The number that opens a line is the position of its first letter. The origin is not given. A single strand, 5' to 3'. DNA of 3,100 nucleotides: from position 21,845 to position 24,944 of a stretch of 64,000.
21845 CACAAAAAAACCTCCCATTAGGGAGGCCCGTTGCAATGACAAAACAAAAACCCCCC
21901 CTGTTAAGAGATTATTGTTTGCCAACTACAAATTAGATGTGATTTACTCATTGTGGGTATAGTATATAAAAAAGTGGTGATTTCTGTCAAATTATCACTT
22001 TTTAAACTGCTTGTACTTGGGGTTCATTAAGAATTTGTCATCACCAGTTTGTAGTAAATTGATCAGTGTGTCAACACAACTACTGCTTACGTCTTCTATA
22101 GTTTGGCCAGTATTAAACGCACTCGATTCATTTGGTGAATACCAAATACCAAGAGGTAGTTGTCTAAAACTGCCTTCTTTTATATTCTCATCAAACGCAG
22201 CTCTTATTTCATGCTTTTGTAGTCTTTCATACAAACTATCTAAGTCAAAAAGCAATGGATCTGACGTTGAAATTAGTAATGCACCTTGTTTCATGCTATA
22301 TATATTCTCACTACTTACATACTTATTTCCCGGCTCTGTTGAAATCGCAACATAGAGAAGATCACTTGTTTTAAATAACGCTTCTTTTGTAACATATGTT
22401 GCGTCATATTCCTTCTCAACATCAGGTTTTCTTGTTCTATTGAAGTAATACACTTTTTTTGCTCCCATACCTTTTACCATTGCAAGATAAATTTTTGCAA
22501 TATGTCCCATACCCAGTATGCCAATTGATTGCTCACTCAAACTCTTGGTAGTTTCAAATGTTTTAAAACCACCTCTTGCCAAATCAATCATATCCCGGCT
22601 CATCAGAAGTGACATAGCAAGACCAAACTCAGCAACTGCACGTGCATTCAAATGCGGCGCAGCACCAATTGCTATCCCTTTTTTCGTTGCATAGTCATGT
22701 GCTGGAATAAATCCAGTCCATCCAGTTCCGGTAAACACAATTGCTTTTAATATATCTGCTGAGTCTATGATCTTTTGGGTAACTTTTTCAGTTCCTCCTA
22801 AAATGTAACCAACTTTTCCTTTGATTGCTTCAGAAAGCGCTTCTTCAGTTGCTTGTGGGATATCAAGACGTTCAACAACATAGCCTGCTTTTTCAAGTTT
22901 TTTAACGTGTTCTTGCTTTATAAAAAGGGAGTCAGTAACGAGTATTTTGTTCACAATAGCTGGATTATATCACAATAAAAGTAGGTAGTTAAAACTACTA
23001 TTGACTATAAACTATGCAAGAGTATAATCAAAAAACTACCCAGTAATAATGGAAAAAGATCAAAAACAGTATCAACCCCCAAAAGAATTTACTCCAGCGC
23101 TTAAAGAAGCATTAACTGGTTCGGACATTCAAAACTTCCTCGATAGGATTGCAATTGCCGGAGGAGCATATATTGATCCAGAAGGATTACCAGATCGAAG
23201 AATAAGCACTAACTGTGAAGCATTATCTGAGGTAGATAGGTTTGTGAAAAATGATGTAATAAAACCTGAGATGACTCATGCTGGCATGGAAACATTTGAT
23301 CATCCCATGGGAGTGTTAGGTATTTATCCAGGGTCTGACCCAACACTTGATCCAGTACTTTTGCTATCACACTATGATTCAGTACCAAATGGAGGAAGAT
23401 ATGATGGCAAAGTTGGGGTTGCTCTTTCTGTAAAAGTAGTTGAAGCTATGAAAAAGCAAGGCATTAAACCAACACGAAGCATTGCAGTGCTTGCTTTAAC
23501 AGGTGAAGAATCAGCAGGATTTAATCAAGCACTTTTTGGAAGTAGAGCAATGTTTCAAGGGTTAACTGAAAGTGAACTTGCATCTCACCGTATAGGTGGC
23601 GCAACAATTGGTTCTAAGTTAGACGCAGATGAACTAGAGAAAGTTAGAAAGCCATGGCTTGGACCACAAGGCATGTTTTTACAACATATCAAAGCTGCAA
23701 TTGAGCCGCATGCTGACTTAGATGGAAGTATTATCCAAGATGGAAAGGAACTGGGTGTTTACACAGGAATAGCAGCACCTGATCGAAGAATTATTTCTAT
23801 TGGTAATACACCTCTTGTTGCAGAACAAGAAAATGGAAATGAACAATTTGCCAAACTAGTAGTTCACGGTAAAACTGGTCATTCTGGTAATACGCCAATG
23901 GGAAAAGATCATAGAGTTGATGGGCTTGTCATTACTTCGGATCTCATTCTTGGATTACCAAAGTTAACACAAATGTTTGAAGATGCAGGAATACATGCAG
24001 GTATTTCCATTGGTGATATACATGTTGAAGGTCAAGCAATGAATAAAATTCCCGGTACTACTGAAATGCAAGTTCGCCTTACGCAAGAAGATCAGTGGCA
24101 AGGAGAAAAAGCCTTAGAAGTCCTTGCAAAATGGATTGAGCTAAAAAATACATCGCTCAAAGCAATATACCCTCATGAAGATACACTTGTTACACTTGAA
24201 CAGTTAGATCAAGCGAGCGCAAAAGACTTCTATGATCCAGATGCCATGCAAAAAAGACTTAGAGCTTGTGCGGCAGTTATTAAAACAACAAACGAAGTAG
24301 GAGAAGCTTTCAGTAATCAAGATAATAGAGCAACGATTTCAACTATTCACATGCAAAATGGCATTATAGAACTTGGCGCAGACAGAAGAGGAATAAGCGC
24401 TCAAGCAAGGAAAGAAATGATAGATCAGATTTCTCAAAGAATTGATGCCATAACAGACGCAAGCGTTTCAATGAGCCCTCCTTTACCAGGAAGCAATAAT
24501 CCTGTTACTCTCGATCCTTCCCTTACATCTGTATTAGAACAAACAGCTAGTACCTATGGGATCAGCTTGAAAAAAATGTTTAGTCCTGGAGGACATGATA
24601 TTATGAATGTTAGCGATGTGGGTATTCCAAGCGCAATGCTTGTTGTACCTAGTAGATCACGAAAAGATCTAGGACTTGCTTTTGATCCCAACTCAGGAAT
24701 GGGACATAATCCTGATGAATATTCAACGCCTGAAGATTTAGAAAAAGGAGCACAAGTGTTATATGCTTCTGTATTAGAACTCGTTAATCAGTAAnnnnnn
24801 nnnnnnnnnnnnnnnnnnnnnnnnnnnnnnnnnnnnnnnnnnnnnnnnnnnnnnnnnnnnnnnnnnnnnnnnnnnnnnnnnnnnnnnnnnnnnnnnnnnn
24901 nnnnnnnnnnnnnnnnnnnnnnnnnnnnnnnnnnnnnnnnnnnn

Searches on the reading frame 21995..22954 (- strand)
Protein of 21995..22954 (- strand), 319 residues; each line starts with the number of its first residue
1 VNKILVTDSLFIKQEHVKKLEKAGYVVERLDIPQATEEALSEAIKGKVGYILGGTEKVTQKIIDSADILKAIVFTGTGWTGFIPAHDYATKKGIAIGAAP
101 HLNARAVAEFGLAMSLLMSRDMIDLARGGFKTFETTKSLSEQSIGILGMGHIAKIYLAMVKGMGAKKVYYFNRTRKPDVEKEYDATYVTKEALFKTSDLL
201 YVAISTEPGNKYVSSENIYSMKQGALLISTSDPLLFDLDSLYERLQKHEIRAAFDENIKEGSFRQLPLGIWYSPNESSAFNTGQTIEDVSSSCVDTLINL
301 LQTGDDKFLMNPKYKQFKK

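Call 59: search_protein_families(library=pfam, proteins=[window:21995-22954:-], max_evalue=0.001)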
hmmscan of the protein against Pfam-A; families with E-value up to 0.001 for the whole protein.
window:21995-22954:- (319 aa): 2 families
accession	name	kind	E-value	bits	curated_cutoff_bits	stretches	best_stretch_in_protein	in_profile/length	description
PF02826.25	2-Hacid_dh_C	-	2.7e-20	72.9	25.1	1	130-255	23-152/178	D-isomer specific 2-hydroxyacid dehydrogenase, NAD binding domain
PF00389.36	2-Hacid_dh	-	1.2e-11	44.9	24.6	1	4-308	1-131/134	D-isomer specific 2-hydroxyacid dehydrogenase, catalytic domain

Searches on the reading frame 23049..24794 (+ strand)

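Call 59: search_protein_families(library=pfam, proteins=[window:23049-24794:+], max_evalue=0.001)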
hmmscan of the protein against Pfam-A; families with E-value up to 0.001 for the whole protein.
window:23049-24794:+ (581 aa): 3 families
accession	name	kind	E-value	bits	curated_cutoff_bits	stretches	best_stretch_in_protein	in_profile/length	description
PF01546.33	Peptidase_M20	-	3.3e-19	70.1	24.6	1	104-575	1-204/206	Peptidase family M20/M25/M40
PF04389.22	Peptidase_M28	-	7.4e-11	42.6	21.3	1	89-173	2-79/193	Peptidase family M28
PF07687.19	M20_dimer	-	0.00087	19.7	21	0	268-364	9-100/107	Peptidase dimerisation domain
